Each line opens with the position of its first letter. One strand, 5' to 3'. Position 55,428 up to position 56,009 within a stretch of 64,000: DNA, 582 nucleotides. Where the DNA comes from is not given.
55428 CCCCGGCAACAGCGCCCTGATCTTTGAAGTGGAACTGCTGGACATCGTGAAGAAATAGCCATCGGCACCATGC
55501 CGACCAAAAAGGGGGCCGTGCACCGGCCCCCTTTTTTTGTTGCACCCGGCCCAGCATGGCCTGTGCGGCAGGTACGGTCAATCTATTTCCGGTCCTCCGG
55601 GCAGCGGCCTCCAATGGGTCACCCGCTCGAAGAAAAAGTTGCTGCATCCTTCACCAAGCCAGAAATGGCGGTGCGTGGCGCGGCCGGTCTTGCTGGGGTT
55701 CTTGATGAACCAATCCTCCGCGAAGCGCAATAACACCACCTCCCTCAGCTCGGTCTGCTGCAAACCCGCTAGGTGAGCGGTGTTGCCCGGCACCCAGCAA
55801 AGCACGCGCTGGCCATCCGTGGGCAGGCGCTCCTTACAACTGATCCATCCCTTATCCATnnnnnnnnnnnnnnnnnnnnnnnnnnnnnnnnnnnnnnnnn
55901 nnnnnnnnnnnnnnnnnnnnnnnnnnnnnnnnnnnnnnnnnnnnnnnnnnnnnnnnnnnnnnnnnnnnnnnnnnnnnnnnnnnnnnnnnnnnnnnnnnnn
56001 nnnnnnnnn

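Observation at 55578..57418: A DUF551 gene, a domain typical of phage-associated proteins, is translationally coupled (ATGA) to malate synthase, with no isocitrate lyase nearby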

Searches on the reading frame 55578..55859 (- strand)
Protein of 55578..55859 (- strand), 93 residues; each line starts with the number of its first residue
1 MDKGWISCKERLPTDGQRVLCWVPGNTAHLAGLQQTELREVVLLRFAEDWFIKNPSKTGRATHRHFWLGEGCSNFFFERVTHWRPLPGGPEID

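Call 3: search_protein_families(library=pfam, proteins=[window:55578-55859:-], max_evalue=0.01)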
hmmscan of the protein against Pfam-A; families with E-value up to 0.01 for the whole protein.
window:55578-55859:- (93 aa): 1 family
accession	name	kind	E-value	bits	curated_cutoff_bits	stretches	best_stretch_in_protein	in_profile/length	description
PF04448.17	DUF551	-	1.9e-12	48.3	22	1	4-91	1-68/68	Protein of unknown function (DUF551)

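Call 4: search_protein_families(library=ncbifam, proteins=[window:55578-55859:-], max_evalue=0.01)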
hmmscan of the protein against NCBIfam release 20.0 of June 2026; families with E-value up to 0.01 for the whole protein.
window:55578-55859:- (93 aa): 1 family
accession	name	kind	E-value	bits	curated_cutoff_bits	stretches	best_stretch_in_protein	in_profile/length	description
NF041588.1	AQJ64_40280_fam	hypoth_equivalog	0.00065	19.7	70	1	4-90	6-97/116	AQJ64_40280 family protein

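Call 5: search_protein_families(library=phrogs, proteins=[window:55578-55859:-], max_evalue=0.1)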
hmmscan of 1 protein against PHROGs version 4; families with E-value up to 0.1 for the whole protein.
window:55578-55859:- (93 aa): 5 families
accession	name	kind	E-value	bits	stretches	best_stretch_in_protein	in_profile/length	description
phrog_924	-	unknown function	5.7e-11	43.5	1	3-91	90-151/267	-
phrog_7704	-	unknown function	7.5e-09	36.7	1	2-91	106-170/173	-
phrog_60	-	unknown function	3.7e-08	34.4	1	4-90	222-279/461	-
phrog_15198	-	unknown function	3.7e-05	24.8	1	3-54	83-136/159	-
phrog_6925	-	unknown function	0.0083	17.4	0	4-55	40-89/113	-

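Call 9: find_homologous_proteins(query=window:55578-55859:-)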
Query window:55578-55859:- (93 aa): 50 proteins with E <= 0.001 among 50 candidates.
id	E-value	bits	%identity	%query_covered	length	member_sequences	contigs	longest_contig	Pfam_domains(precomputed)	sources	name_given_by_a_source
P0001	1.0e-61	223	100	100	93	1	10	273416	PF04448.18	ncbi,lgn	-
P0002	2.3e-53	197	89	97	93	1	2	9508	PF04448.18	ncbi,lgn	-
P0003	5.1e-47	176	84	92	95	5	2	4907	PF04448.18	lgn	-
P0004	9.1e-46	172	79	96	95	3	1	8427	PF04448.18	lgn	-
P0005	5.2e-44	167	79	92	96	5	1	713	PF04448.18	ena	-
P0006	6.4e-43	163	74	97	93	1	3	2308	PF04448.18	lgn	-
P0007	9.4e-43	162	73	95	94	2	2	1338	PF04448.18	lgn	-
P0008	2.2e-42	161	72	97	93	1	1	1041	PF04448.18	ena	-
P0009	2.4e-42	161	74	97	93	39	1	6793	PF04448.18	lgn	-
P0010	2.7e-42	161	73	97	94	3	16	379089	PF04448.18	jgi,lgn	jgi:hypothetical protein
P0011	2.8e-42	161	74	99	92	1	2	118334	PF04448.18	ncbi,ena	-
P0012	3.0e-42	161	75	95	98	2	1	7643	PF04448.18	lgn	-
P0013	5.7e-42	160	77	92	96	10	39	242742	PF04448.18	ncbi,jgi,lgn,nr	ncbi:MAG: DUF551 domain-containing protein [Flavobacteriales bacterium]|nr:DUF551 domain-containing 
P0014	1.2e-41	159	71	99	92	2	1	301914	PF04448.18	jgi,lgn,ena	-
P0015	1.5e-41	159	72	97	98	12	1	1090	PF04448.18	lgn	-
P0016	1.6e-41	159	74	96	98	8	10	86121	PF04448.18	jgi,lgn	-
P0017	2.3e-40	155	70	97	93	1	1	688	PF04448.18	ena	-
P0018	2.5e-40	155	72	92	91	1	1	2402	PF04448.18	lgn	-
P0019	2.1e-39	152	74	95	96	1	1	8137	PF04448.18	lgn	-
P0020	2.1e-39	152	70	100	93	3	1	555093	PF04448.18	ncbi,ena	-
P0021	2.2e-39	152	71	97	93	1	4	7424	PF04448.18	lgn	-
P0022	3.8e-39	151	73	96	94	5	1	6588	PF04448.18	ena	-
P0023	1.9e-38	149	70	94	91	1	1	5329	PF04448.18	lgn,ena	-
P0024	6.5e-38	147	68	98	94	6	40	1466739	PF04448.18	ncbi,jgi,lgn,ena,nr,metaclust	ncbi:MAG: DUF551 domain-containing protein [Flavobacteriales bacterium]|jgi:hypothetical protein|nr:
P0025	2.1e-37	145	70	95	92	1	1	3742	PF04448.18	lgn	-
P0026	4.2e-37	144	70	96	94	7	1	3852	PF04448.18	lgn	-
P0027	3.2e-36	141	68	97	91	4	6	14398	PF04448.18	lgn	-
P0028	4.3e-36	141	69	97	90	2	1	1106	PF04448.18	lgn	-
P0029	1.2e-35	140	71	94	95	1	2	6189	PF04448.18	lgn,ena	-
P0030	6.5e-35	137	67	97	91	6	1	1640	PF04448.18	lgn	-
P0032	1.5e-34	136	69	92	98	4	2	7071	PF04448.18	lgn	-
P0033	1.6e-33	133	66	97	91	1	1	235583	PF04448.18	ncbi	-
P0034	1.8e-32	129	66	97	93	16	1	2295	PF04448.18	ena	-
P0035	1.1e-31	127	63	97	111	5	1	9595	PF04448.18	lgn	-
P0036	1.5e-31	126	64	97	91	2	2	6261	PF04448.18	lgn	-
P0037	2.4e-31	126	62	98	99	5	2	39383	PF04448.18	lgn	-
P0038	4.7e-31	125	66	95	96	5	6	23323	PF04448.18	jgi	jgi:hypothetical protein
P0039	7.6e-31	124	64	97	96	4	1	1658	PF04448.18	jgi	-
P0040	1.7e-30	123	64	97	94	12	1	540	PF04448.18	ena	-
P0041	1.5e-29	120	61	95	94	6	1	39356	PF04448.18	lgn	-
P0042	2.1e-29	120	60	95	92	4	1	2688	PF04448.18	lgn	-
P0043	2.7e-29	119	62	92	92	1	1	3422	PF04448.18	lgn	-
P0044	2.4e-28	116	62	92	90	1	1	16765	PF04448.18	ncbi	ncbi:MAG: DUF551 domain-containing protein [Flavobacteriales bacterium]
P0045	1.0e-27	114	59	97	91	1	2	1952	PF04448.18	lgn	-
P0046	8.2e-27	111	60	94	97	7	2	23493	PF04448.18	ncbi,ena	-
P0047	3.1e-26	109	60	94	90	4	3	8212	PF04448.18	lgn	-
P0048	7.6e-26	108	56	92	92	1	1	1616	PF04448.18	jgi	jgi:hypothetical protein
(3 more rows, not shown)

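Call 12: search_solved_structures(query=window:55578-55859:-, show_alignments=2, max_evalue=10)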
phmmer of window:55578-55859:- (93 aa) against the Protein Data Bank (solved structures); distinct sequences matched with E-value up to 10: 4.
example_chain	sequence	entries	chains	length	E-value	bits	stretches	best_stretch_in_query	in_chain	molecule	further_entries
7e7u_A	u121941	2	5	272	0.27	14.6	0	3-35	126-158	Fucose-binding lectin protein,Fucose-binding lectin protein,Fucose-binding lectin protein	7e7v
7e7n_A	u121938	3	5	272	0.72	13.2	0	3-31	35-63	Fucose-binding lectin protein,Fucose-binding lectin protein,Fucose-binding lectin protein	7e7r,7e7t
4csd_A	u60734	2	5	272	0.72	13.2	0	3-31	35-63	FUCOSE-BINDING LECTIN PROTEIN | Fucose-binding lectin protein,Fucose-binding lectin protein,Fucose-binding lectin protein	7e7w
6hiv_Ab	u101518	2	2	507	1.4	12.3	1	55-76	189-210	mL38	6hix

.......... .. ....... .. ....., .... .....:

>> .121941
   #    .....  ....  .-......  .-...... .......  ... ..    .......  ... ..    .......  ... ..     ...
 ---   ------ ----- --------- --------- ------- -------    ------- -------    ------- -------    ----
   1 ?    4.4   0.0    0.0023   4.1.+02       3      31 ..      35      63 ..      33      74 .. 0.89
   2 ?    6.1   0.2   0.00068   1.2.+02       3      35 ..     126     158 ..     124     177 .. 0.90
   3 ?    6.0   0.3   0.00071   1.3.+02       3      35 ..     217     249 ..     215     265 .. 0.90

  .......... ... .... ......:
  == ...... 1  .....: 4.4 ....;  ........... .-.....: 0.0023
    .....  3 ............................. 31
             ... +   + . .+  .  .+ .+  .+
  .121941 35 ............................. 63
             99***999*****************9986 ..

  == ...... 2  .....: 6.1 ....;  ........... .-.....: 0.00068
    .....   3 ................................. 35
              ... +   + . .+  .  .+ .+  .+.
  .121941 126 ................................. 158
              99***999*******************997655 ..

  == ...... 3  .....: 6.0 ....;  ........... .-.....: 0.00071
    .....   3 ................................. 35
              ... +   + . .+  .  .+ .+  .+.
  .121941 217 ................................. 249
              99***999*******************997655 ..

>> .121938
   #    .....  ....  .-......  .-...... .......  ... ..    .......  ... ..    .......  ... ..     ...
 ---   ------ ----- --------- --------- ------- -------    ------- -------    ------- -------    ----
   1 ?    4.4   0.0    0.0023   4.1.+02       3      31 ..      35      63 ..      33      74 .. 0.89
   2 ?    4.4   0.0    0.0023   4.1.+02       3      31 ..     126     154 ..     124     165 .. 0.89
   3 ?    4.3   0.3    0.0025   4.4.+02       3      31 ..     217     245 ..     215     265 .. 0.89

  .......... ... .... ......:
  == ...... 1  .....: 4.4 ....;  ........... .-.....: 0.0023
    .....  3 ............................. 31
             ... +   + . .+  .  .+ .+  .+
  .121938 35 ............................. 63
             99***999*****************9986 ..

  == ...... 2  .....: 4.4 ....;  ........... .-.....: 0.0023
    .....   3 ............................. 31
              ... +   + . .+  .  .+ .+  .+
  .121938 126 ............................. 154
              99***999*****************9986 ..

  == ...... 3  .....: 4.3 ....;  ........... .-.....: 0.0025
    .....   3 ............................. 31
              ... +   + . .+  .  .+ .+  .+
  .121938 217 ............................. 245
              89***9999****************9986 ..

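Call 32: predict_structure(alignment_id=A1)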
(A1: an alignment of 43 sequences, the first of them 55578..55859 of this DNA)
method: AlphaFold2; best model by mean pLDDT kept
length: 93 residues; sequences in the alignment: 43
mean_pLDDT: 91.3   pTM: 0.79
mean pLDDT of the five models: 91.3, 90.1, 89.5, 87.9, 81.5
residues with pLDDT >= 90: 65; 70-90: 25; 50-70: 3; < 50: 0
segments of 3 or more residues with pLDDT < 50: none
pLDDT, mean of each block of 10 residues (from residue 1): 87 97 93 90 97 85 92 94 92 73
secondary structure, 60 per line:
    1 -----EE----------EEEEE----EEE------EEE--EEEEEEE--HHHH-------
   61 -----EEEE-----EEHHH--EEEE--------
elements in order: E18-22 E27-29 E36-38 E41-47 H50-53 E66-69 E82-85

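Call 36: find_related_loci(query=A1, collection=metagenome_contigs, flank=4000)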
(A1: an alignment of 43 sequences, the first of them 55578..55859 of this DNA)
Query A1 (93 aa) in metagenome_contigs; peptide patterns used: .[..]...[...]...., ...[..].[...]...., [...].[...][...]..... (x = any residue, [..] = any of these).
257 stretches matched a pattern; 66 encode a relative of the query (tblastn E <= 1e-3); 64 distinct loci.
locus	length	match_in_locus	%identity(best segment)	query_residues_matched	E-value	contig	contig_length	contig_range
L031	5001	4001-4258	83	5-90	2e-48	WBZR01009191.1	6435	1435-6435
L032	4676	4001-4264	74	4-91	2e-44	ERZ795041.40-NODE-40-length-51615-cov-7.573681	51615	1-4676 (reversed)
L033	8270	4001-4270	74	1-90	2e-44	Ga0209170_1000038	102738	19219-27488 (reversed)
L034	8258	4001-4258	77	5-90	5e-44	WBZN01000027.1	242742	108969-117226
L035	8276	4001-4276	71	1-92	3e-43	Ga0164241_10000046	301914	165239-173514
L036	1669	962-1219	74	5-90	5e-41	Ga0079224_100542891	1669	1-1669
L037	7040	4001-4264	70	5-92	1e-39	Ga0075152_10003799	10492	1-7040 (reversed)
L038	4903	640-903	70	5-92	1e-39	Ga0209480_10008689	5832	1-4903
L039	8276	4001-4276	64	1-91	4e-35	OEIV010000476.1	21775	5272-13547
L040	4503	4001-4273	65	1-90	6e-35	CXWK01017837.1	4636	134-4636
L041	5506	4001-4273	62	1-90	2e-34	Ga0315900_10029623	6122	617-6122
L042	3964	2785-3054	63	2-90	3e-34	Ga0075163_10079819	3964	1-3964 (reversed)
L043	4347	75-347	63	1-90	5e-34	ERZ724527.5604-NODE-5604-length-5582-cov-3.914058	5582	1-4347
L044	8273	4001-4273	62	1-90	2e-33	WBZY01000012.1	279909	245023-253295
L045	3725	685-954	62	2-90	2e-33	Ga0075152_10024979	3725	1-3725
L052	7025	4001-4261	62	5-90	7e-32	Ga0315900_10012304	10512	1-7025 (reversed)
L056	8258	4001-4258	60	5-90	3e-31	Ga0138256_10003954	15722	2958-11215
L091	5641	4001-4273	63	1-90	5e-36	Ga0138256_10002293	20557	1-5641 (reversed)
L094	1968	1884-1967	54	1-28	3e-6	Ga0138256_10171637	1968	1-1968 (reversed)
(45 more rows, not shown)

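Call 37: find_related_loci(query=A1, collection=viral_contigs, flank=4000)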
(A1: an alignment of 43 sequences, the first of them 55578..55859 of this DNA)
Query A1 (93 aa) in viral_contigs; peptide patterns used: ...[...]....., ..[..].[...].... (x = any residue, [..] = any of these).
21 stretches matched a pattern, but none encodes a relative of the query by tblastn (E <= 1e-3).

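Call 44: fold_search(model_id=the predicted structure, library=pdb)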
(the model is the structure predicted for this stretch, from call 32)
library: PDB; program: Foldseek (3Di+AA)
matches with E <= 10: 133; with E <= 0.001: 0
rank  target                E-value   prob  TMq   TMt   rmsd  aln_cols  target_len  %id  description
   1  3iql_A                9.9e-01  0.21  0.31  0.39   8.8        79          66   10  Crystal structure of the rat endophilin-A1 SH3 domain (released 2009-11-10)
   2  3iql_B                9.9e-01  0.21  0.30  0.38   8.8        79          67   10  Crystal structure of the rat endophilin-A1 SH3 domain (released 2009-11-10)
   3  9hny_DB               1.8e+00  0.16  0.34  0.09   9.2        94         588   13  Mitoribosomal small subunit in complex with Mettl15 and Mettl17 (released 2025-03-26)
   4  1aut_C                1.9e+00  0.11  0.32  0.16   8.4       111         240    9  Human activated protein C (released 1997-08-20)
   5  1nu9_A                2.1e+00  0.11  0.27  0.12   6.4        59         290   20  Staphylocoagulase-Prethrombin-2 complex (released 2003-10-07)
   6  6cpk_MODEL_1_A        2.3e+00  0.06  0.19  0.24   9.8        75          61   15  Solution structure of SH3 domain from Shank3 (released 2018-08-15)
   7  1jou_D                2.8e+00  0.09  0.32  0.16   8.2        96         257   19  Crystal Structure of Native S195A Thrombin with an Unoccupied Active Site (released 2001-08-10)
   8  1shh_E                2.9e+00  0.09  0.27  0.13   6.3        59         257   20  Slow form of Thrombin Bound with PPACK (released 2004-06-08)
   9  9n7y_B                2.9e+00  0.04  0.21  0.11  10.4        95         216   12  BioSAS-TEVp (C151A, core) bound to TEV protease cleavage peptide (released 2025-07-02)
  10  2ydl                  3.1e+00  0.14  0.34  0.42   6.9        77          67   14  Crystal structure of SH3C from CIN85 (released 2012-03-28)
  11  3c0c                  3.1e+00  0.12  0.31  0.40   8.3        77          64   17  X-ray Crystal Structure of the Rat Endophilin A2 SH3 Domain (released 2008-03-18)
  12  4x1v_A                3.1e+00  0.06  0.19  0.25  10.1        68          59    9  Crystal structure of the 2nd SH3 domain from human CD2AP (CMS) in complex with a proline-rich peptide (aa 76-91) from  (released 2016-02-17)
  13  2xmf                  3.3e+00  0.11  0.29  0.39   7.0        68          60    9  Myosin 1e SH3 (released 2011-08-10)
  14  2ebp_MODEL_1_A        3.3e+00  0.11  0.28  0.33   8.9        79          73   16  Solution structure of the SH3 domain from human SAM and SH3 domain containing protein 1 (released 2007-08-14)
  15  5xhz_B                3.3e+00  0.04  0.18  0.24  10.7        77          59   12  Crystal Structure Analysis of CIN85-SH3B in complex with ARAP1-P2 (released 2018-04-11)
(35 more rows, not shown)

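Call 45: search_protein_families(library=pfam, proteins=[L056:2808-3980:+, L091:2841-3950:+], max_evalue=0.001)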
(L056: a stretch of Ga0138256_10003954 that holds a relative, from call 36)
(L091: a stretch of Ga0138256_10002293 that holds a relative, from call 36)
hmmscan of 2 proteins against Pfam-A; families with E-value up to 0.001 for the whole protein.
L056:2808-3980:+ (390 aa): 1 family
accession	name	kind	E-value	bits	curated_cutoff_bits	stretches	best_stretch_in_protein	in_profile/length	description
PF00487.30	FA_desaturase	-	2.9e-25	89.9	29.7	1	142-346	10-232/253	Fatty acid desaturase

L091:2841-3950:+ (369 aa): 1 family
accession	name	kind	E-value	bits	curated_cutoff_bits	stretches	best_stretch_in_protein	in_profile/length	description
PF00487.30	FA_desaturase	-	5.4e-29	102.1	29.7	1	111-331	7-246/253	Fatty acid desaturase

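Call 53: fold_search(model_id=the predicted structure, library=viral)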
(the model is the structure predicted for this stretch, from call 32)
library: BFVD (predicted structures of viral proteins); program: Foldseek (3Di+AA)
matches with E <= 10: 331; with E <= 0.001: 2
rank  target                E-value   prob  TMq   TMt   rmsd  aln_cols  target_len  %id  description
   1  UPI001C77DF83         2.2e-05  1.00  0.65  0.71   4.2        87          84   29  (no name look-up for this kind of identifier)
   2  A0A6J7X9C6            1.3e-04  1.00  0.66  0.50   6.0       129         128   18  Uncharacterized protein [uncultured Caudovirales phage]
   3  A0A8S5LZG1            1.4e-03  1.00  0.47  0.51   6.1        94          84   30  DUF551 domain-containing protein [Siphoviridae sp. ctuvC1]
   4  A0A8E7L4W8            1.6e-03  1.00  0.60  0.49   6.0       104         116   16  (no name in the UniProt tables at hand)
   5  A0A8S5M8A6            4.3e-03  1.00  0.48  0.35   7.3       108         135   20  DUF551 domain-containing protein [Caudovirales sp. ctCiv1]
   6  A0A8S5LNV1            7.1e-03  1.00  0.55  0.29   3.0        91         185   24  DUF551 domain-containing protein [Myoviridae sp. cti9m5]
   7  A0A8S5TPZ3            9.0e-03  1.00  0.49  0.33   6.6       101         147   21  DUF551 domain-containing protein [Myoviridae sp. ctCXW4]
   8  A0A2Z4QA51            1.1e-02  1.00  0.49  0.39   5.7        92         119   25  (no name in the UniProt tables at hand)
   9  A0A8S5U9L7            1.4e-02  1.00  0.56  0.49   4.0        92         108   16  Uncharacterized protein [Siphoviridae sp. ctKNZ79]
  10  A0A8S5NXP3            1.4e-02  1.00  0.48  0.41   8.5       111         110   15  DUF551 domain-containing protein [Siphoviridae sp. ctckI12]
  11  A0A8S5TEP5            1.5e-02  1.00  0.47  0.27   7.1        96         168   27  DUF551 domain-containing protein [Siphoviridae sp. ctbgC51]
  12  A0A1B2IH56            1.5e-02  1.00  0.54  0.39   5.9       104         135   15  Uncharacterized protein [Erwinia phage vB_EamM_Stratton]
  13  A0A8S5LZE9            1.7e-02  1.00  0.47  0.23   5.4        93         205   19  DUF551 domain-containing protein [Siphoviridae sp. ctuvC1]
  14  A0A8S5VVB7            1.8e-02  1.00  0.40  0.20   6.6        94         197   23  Putative nuclease of the RNAse H fold, HicB family [Ackermannviridae sp.]
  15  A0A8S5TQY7            2.0e-02  0.98  0.42  0.46   6.3        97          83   18  DUF551 domain-containing protein [Myoviridae sp. ctY1522]
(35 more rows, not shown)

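Call 57: search_protein_families(library=ncbifam, proteins=[L056:2808-3980:+, L091:2841-3950:+], max_evalue=0.001)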
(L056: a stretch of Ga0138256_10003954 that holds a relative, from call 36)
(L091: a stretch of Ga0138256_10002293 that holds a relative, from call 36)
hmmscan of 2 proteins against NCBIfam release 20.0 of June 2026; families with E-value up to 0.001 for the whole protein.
L056:2808-3980:+ (390 aa): 0 families

L091:2841-3950:+ (369 aa): 0 families

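Call 61: search_solved_structures(query=L056:2808-3980:+, max_evalue=0.001)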
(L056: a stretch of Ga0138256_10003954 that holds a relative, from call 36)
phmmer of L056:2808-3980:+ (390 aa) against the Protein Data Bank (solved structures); distinct sequences matched with E-value up to 0.001: 2.
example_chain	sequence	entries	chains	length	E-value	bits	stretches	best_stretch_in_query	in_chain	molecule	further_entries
8f6t_A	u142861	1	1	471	5.2e-76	259.6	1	40-379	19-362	Alkane 1-monooxygenase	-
8sbb_A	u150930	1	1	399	3e-64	220.9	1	46-379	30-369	Alkane 1-monooxygenase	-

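Call 64: search_protein_families(library=padloc, proteins=[window:55578-55859:-], max_evalue=0.01)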
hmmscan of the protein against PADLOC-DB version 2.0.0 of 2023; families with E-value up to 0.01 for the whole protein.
window:55578-55859:- (93 aa): 0 families
